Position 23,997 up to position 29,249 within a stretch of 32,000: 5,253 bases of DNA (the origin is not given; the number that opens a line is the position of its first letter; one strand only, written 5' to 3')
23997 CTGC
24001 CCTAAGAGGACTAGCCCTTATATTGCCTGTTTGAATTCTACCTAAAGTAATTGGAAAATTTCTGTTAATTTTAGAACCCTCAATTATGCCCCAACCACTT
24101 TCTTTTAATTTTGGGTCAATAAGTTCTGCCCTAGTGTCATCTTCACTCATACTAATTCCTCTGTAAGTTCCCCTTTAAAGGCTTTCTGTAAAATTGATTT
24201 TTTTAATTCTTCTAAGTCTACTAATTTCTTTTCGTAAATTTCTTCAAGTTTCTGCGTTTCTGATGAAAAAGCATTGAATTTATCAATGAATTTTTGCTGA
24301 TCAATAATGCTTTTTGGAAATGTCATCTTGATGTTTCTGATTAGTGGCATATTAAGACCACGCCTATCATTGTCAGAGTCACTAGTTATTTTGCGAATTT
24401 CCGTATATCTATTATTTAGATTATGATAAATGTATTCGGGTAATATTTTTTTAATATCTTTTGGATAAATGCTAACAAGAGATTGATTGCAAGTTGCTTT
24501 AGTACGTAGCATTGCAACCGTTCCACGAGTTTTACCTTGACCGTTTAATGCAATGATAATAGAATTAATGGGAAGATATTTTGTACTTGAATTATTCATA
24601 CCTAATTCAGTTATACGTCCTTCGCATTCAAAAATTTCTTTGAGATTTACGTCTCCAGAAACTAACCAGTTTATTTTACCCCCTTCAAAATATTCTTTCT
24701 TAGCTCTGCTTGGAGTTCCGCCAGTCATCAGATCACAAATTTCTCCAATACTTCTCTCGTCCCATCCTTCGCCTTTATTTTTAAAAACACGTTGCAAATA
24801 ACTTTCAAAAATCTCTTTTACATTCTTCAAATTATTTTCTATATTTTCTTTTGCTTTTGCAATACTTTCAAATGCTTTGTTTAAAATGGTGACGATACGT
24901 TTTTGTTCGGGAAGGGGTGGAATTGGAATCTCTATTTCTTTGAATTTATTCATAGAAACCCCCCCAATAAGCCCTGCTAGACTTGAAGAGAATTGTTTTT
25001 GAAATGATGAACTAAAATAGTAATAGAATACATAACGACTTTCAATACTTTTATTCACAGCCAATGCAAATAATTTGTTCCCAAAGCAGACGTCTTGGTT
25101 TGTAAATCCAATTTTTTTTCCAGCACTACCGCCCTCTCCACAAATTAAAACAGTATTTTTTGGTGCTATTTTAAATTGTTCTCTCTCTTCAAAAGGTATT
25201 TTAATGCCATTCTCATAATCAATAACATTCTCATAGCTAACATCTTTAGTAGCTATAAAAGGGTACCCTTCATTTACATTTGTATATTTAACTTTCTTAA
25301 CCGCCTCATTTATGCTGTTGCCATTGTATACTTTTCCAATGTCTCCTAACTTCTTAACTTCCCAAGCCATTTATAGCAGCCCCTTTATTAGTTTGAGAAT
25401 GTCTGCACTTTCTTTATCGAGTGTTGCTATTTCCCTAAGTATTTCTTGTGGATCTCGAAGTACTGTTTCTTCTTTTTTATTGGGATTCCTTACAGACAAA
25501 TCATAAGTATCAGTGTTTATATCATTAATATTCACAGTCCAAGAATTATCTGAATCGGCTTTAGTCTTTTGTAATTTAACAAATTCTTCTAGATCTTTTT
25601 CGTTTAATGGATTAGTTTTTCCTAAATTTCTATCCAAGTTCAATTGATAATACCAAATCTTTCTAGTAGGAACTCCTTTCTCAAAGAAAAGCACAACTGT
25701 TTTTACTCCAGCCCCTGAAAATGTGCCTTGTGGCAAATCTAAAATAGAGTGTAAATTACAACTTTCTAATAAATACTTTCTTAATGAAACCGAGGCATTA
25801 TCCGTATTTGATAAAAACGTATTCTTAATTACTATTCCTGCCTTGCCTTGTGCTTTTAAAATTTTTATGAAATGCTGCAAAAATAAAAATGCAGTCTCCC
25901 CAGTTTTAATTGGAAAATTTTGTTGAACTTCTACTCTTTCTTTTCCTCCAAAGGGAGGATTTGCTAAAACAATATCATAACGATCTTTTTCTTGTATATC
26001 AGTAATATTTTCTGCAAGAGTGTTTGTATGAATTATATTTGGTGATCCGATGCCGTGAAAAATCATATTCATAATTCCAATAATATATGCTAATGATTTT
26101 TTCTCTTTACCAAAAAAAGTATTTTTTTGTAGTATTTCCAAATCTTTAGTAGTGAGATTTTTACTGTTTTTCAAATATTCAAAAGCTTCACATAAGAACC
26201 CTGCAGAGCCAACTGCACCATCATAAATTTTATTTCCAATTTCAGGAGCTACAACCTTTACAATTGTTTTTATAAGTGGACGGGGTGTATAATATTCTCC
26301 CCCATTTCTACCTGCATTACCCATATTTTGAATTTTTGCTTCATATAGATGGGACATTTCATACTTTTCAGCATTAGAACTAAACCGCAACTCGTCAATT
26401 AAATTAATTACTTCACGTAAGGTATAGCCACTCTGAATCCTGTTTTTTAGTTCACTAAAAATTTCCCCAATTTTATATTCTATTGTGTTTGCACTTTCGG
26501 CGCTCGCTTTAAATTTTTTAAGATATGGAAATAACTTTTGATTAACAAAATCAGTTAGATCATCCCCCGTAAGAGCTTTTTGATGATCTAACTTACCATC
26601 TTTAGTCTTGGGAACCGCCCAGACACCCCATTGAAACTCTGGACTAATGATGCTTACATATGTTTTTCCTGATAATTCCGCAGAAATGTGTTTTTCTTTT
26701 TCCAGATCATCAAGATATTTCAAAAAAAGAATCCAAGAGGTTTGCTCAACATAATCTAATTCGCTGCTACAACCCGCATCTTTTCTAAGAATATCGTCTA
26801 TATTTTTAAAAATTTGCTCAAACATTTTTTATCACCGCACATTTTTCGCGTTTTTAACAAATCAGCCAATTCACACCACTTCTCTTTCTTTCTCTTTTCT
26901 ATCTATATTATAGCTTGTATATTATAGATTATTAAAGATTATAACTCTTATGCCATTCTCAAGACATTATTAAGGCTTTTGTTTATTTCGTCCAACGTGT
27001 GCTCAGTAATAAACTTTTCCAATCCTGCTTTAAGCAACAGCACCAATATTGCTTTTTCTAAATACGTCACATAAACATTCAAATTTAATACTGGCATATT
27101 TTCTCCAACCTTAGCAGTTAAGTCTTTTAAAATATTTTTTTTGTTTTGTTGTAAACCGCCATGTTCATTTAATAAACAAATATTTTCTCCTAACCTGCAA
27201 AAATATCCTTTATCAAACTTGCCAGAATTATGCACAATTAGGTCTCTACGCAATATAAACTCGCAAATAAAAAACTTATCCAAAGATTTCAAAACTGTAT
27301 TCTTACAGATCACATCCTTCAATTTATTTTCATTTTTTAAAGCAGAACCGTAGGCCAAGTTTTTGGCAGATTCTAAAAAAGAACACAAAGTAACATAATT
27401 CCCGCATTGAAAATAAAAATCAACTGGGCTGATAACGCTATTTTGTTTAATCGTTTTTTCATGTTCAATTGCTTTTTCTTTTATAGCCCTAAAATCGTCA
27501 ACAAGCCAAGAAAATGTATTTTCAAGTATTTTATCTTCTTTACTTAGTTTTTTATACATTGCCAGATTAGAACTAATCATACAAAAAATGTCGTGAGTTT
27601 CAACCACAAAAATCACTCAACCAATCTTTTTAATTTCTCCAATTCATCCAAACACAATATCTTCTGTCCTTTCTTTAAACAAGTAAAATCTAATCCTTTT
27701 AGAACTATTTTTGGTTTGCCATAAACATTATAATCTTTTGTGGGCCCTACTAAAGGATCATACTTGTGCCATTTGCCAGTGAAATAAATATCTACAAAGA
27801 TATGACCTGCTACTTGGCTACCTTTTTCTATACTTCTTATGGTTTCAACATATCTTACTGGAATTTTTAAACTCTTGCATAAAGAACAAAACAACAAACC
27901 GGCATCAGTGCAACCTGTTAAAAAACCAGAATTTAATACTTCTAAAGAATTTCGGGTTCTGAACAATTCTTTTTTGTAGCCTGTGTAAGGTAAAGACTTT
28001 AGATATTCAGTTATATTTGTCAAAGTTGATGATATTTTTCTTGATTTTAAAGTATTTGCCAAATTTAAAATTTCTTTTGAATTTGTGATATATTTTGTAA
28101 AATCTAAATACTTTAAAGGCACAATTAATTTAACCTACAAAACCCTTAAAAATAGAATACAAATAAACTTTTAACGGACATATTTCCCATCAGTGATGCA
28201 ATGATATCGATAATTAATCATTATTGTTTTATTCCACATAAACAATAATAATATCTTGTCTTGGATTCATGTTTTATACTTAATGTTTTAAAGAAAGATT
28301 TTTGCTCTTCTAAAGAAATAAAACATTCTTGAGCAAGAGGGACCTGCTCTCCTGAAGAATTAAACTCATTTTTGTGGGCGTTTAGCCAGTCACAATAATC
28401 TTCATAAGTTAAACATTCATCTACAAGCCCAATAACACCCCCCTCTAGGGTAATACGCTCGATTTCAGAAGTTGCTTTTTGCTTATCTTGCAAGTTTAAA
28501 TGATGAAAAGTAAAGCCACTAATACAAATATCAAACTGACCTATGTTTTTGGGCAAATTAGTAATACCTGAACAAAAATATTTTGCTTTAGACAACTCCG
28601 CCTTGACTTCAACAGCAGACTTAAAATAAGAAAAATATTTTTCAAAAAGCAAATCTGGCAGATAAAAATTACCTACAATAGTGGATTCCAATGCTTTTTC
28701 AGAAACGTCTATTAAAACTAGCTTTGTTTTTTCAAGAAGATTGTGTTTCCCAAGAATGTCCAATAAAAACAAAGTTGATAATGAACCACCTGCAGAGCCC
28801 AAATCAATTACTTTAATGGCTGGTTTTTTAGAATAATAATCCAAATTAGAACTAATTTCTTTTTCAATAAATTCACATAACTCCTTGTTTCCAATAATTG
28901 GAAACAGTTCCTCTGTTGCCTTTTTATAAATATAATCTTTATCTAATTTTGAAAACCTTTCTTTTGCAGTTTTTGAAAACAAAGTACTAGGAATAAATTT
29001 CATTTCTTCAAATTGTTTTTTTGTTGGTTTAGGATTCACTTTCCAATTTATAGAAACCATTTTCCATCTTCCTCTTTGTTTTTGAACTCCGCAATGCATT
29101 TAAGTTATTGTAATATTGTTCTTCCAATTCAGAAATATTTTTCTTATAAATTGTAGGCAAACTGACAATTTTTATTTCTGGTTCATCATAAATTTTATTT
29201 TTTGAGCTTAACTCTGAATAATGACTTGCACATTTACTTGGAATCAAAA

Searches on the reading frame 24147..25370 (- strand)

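Call 32: search_protein_families(library=pfam, proteins=[window:24147-25370:-], max_evalue=0.001)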
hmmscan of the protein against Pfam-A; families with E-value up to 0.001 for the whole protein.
window:24147-25370:- (407 aa): 1 family
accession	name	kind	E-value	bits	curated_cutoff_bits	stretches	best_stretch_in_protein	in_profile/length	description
PF01420.25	Methylase_S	-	1.1e-38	133.6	22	2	3-179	4-164/168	Type I restriction modification DNA specificity domain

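Call 80: search_protein_families(library=padloc, proteins=[window:24147-25370:-], max_evalue=0.01)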
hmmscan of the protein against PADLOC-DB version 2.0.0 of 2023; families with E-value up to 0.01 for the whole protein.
window:24147-25370:- (407 aa): 119 families (the best 25 are shown)
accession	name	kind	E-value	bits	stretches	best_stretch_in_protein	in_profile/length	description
PDLC03090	Specificity_I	-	1.5e-57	193.8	1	2-402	21-431/434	Type I specificity subunit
PDLC03099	Specificity_I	-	8.2e-52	174.7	2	116-403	95-391/405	Type I specificity subunit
PDLC03134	Specificity_I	-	1.2e-48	163.9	1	2-403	5-407/428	Type I specificity subunit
PDLC04137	mad5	-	2.3e-46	156.7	1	201-402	1-189/392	mads_5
PDLC03162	Specificity_I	-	2.3e-46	156.5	1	2-403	7-415/431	Type I specificity subunit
PDLC03057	Specificity_I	-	3.2e-46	155.9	2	138-375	151-378/407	Type I specificity subunit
PDLC03100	Specificity_I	-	1.5e-42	144.4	2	141-400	139-390/392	Type I specificity subunit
PDLC03119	Specificity_I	-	8.1e-41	138.2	2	203-365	3-159/393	Type I specificity subunit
PDLC03193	Specificity_I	-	1.6e-39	133.9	1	28-399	22-390/391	Type I specificity subunit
PDLC03062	Specificity_I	-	2e-39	133.8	2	88-402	82-375/375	Type I specificity subunit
PDLC03188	Specificity_I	-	2.3e-39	133.6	1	75-403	133-442/458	Type I specificity subunit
PDLC03122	Specificity_I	-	3.9e-39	132.7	1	3-403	5-387/387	Type I specificity subunit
PDLC03079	Specificity_I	-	6.2e-38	129.1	2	2-198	247-445/470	Type I specificity subunit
PDLC03084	Specificity_I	-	9.7e-38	128.5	1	20-402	11-390/392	Type I specificity subunit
PDLC03189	Specificity_I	-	8.1e-37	125.2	2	2-197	223-414/459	Type I specificity subunit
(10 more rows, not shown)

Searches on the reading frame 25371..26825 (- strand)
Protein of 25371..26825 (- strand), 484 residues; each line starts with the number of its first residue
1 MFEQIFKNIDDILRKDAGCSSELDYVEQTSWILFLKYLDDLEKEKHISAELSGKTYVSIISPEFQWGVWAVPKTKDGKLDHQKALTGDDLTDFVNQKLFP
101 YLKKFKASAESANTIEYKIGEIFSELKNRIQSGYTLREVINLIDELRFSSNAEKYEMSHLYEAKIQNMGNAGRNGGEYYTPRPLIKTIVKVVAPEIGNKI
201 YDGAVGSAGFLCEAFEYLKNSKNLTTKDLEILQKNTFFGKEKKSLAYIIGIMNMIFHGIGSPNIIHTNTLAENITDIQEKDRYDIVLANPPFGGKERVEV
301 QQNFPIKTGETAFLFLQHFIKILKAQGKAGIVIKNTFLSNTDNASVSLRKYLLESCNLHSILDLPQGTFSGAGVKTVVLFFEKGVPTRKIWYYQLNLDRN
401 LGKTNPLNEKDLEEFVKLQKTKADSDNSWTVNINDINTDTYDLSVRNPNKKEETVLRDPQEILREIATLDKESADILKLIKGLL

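Call 32: search_protein_families(library=pfam, proteins=[window:25371-26825:-], max_evalue=0.001)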
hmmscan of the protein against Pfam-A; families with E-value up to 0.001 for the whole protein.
window:25371-26825:- (484 aa): 3 families
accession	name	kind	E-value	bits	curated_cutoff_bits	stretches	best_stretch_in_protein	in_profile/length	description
PF02384.22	N6_Mtase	-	3.7e-60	204.3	20.4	1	156-453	5-307/311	N-6 DNA Methylase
PF07669.17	Eco57I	-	1.8e-12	48.1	25.3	1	271-364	62-165/171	Eco57I restriction-modification methylase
PF12161.14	HsdM_N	-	4.1e-10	40.8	24.5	1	5-143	5-135/135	HsdM N-terminal domain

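Call 79: find_encoding_contigs(protein=window:25371-26825:-, flank=10000, max_places=3)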
Protein window:25371-26825:- (484 aa): no gene with exactly this product is on record in the collection.

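Call 80: search_protein_families(library=padloc, proteins=[window:25371-26825:-], max_evalue=0.01)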
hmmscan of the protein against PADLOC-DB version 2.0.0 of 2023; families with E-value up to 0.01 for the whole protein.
window:25371-26825:- (484 aa): 47 families (the best 25 are shown)
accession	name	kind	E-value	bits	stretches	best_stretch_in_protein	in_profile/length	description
PDLC03021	MTase_I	-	1.1e-158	527.1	1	1-484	2-489/491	Type I methyltransferase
PDLC03025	MTase_I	-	8.2e-112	372.7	2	5-419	6-407/569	Type I methyltransferase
PDLC03036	MTase_I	-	1.4e-74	249.6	1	5-408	23-455/635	Type I methyltransferase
PDLC03026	MTase_I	-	1.3e-73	246.9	1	11-465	15-458/487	Type I methyltransferase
PDLC04134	mad2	-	2.2e-41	140.3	1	2-418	141-483/492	mads_2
PDLC03022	MTase_I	-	1.8e-31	107.3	1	88-446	103-471/857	Type I methyltransferase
PDLC03031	MTase_I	-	6.7e-31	105.3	1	127-446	134-481/834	Type I methyltransferase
PDLC03029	MTase_I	-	2.2e-26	90.5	1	92-385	96-405/661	Type I methyltransferase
PDLC03240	MTase_II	-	1e-24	85.3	1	157-383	164-382/511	Type II methyltransferase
PDLC03027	MTase_I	-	7.8e-23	78.9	1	135-447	114-436/810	Type I methyltransferase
PDLC03035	MTase_I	-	8.6e-23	78.7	1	152-386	150-390/653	Type I methyltransferase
PDLC03218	MTase_II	-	2.5e-22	77.2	1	173-390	261-488/532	Type II methyltransferase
PDLC03018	MTase_I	-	6.8e-22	75.7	3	175-237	306-369/749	Type I methyltransferase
PDLC03039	MTase_I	-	5.6e-21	72.3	1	126-378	118-373/708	Type I methyltransferase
PDLC03033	MTase_I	-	1.3e-20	71.9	1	135-445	158-488/541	Type I methyltransferase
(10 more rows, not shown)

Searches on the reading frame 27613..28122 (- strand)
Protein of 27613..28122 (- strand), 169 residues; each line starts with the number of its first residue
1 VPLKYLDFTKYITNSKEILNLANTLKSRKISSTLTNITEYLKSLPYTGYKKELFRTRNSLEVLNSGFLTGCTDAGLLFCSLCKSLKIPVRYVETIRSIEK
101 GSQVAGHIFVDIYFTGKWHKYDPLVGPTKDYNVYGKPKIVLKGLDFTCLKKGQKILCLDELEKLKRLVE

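Call 32: search_protein_families(library=pfam, proteins=[window:27613-28122:-], max_evalue=0.001)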
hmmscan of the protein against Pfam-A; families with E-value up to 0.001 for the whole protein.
window:27613-28122:- (169 aa): 1 family
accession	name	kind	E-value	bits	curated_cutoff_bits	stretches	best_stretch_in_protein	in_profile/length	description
PF01841.26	Transglut_core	-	9.5e-09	36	23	1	32-123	16-108/108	Transglutaminase-like superfamily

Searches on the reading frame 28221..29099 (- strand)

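Call 32: search_protein_families(library=pfam, proteins=[window:28221-29099:-], max_evalue=0.001)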
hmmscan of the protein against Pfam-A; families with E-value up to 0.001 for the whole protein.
window:28221-29099:- (292 aa): 4 families
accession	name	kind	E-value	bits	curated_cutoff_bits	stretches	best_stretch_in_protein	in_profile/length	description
PF08241.18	Methyltransf_11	-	7.3e-07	30.2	21.2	1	169-223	43-93/95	Methyltransferase domain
PF13649.12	Methyltransf_25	-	4.7e-06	27.7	27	1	168-221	45-97/97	Methyltransferase domain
PF13847.12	Methyltransf_31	-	2.4e-05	24.5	27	0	92-139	2-43/145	Methyltransferase domain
PF08242.18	Methyltransf_12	-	0.00087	20.4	30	0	181-223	60-98/98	Methyltransferase domain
